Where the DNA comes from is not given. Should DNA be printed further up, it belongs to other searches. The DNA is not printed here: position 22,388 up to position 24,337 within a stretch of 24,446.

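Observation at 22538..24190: Cytidylyltransferase fused to a radical-SAM-like domain that lacks the canonical CX3CX2C but keeps SPASM-like cysteines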

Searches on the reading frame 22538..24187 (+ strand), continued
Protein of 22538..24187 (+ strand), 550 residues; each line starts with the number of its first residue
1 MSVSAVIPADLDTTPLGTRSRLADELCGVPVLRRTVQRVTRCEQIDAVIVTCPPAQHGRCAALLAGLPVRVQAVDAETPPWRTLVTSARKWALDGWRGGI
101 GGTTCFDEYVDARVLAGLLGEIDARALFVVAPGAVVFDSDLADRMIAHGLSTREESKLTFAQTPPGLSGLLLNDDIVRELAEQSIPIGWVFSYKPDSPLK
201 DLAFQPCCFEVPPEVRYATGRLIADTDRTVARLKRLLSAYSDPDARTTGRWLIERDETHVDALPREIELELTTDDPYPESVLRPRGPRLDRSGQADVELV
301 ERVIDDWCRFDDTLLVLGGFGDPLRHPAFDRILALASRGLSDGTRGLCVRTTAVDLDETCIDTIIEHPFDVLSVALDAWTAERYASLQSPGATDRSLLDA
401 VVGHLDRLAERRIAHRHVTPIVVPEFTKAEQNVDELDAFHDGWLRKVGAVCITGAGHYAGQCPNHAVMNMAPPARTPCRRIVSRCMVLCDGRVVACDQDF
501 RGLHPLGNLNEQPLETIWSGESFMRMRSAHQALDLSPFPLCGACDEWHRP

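Call 58: find_encoding_contigs(protein=P0173, flank=8000, max_places=1)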
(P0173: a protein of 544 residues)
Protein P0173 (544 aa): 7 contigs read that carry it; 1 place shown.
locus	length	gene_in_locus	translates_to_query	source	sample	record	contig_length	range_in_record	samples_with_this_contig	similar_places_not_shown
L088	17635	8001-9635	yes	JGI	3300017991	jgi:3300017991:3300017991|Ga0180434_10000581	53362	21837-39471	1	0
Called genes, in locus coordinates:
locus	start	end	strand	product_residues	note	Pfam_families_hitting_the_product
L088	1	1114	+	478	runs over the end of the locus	PF00669:Flagellin_N, PF07196:Flagellin_IN (weak), PF00700:Flagellin_C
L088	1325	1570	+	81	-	PF03646:FlaG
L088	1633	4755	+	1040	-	PF02465:FliD_N, PF07195:FliD_C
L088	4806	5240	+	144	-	PF02561:FliS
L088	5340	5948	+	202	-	PF27299:TP0873_N (weak), PF26154:DUF8042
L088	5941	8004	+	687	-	PF01973:MptE-like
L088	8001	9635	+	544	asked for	PF04055:Radical_SAM, PF13186:SPASM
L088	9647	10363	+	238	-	PF02348:CTP_transf_3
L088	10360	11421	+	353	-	PF03102:NeuB, PF08666:SAF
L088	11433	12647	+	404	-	PF02350:Epimerase_2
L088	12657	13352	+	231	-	PF13489:Methyltransf_23, PF05175:MTS, PF02353:CMAS (weak), PF03848:TehB, PF13847:Methyltransf_31, PF08241:Methyltransf_11, PF08242:Methyltransf_12, PF13649:Methyltransf_25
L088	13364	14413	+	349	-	PF02388:FemAB (faint), PF04339:FemAB_like (faint), PF13480:Acetyltransf_6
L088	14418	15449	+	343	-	PF05368:NmrA, PF01073:3Beta_HSD, PF01370:Epimerase, PF02719:Polysacc_synt_2, PF04321:RmlD_sub_bind, PF07993:NAD_binding_4, PF13460:NAD_binding_10, PF16363:GDP_Man_Dehyd, +1 more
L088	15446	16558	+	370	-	PF00155:Aminotran_1_2 (weak), PF01041:DegT_DnrJ_EryC1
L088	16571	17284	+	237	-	PF14512:TM1586_NiRdase (faint), PF00881:Nitroreductase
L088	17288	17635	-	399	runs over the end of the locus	PF00579:tRNA-synt_1b, PF01479:S4 (weak)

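Call 67: search_protein_families(library=pfam, proteins=[P0259, P0258, P0226, P0181, P0121, P0211, P0025], max_evalue=0.001)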
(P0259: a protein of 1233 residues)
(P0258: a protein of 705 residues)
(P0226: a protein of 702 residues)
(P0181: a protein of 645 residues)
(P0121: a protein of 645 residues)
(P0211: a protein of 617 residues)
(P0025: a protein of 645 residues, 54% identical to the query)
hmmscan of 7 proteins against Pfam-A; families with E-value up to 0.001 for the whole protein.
P0259 (1233 aa): 2 families
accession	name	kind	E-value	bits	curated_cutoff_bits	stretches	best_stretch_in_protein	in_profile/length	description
PF01973.23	MptE-like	-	3.9e-33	115.1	34.6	1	190-362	2-170/171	6-hydroxymethylpterin diphosphokinase MptE-like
PF20157.4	Maf_flag10_N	-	5.8e-05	23.1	23.5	1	30-112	83-162/228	Glycosyltransferase Maf N-terminal domain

P0258 (705 aa): 1 family
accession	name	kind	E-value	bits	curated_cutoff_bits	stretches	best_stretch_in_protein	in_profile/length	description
PF13186.11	SPASM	-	3.9e-07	30.7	21.5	1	635-700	1-67/67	Iron-sulfur cluster-binding domain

P0226 (702 aa): 2 families
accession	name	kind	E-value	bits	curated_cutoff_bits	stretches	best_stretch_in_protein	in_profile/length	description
PF12804.13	NTP_transf_3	-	5.1e-05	23.9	27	0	120-163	72-116/160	MobA-like NTP transferase domain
PF13186.11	SPASM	-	0.00019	22.1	21.5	1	631-697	1-67/67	Iron-sulfur cluster-binding domain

P0181 (645 aa): 0 families

P0121 (645 aa): 0 families

P0211 (617 aa): 1 family
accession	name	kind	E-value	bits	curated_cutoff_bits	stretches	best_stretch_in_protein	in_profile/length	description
PF13186.11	SPASM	-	7.2e-09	36.3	21.5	1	547-612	1-67/67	Iron-sulfur cluster-binding domain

P0025 (645 aa): 2 families
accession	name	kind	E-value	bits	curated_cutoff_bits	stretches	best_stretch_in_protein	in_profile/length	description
PF13186.11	SPASM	-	1.7e-11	44.6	21.5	1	573-640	1-67/67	Iron-sulfur cluster-binding domain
PF12804.13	NTP_transf_3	-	0.00095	19.8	27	0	25-163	20-123/160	MobA-like NTP transferase domain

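Call 73: search_solved_structures(query=L082:3119-3805:+, max_evalue=0.001, show_alignments=1)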
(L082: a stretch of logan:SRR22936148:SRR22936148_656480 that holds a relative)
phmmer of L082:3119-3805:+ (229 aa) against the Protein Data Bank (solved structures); distinct sequences matched with E-value up to 0.001: 3.
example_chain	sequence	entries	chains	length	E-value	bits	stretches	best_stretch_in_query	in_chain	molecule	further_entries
6oew_A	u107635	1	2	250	1.6e-20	76.9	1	1-200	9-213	Cytidylyltransferase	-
2y6p_A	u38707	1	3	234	0.00028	23.8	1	4-103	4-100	3-DEOXY-MANNO-OCTULOSONATE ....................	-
3tqd_A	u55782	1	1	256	0.00064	22.6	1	4-104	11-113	3-deoxy-manno-octulosonate cytidylyltransferase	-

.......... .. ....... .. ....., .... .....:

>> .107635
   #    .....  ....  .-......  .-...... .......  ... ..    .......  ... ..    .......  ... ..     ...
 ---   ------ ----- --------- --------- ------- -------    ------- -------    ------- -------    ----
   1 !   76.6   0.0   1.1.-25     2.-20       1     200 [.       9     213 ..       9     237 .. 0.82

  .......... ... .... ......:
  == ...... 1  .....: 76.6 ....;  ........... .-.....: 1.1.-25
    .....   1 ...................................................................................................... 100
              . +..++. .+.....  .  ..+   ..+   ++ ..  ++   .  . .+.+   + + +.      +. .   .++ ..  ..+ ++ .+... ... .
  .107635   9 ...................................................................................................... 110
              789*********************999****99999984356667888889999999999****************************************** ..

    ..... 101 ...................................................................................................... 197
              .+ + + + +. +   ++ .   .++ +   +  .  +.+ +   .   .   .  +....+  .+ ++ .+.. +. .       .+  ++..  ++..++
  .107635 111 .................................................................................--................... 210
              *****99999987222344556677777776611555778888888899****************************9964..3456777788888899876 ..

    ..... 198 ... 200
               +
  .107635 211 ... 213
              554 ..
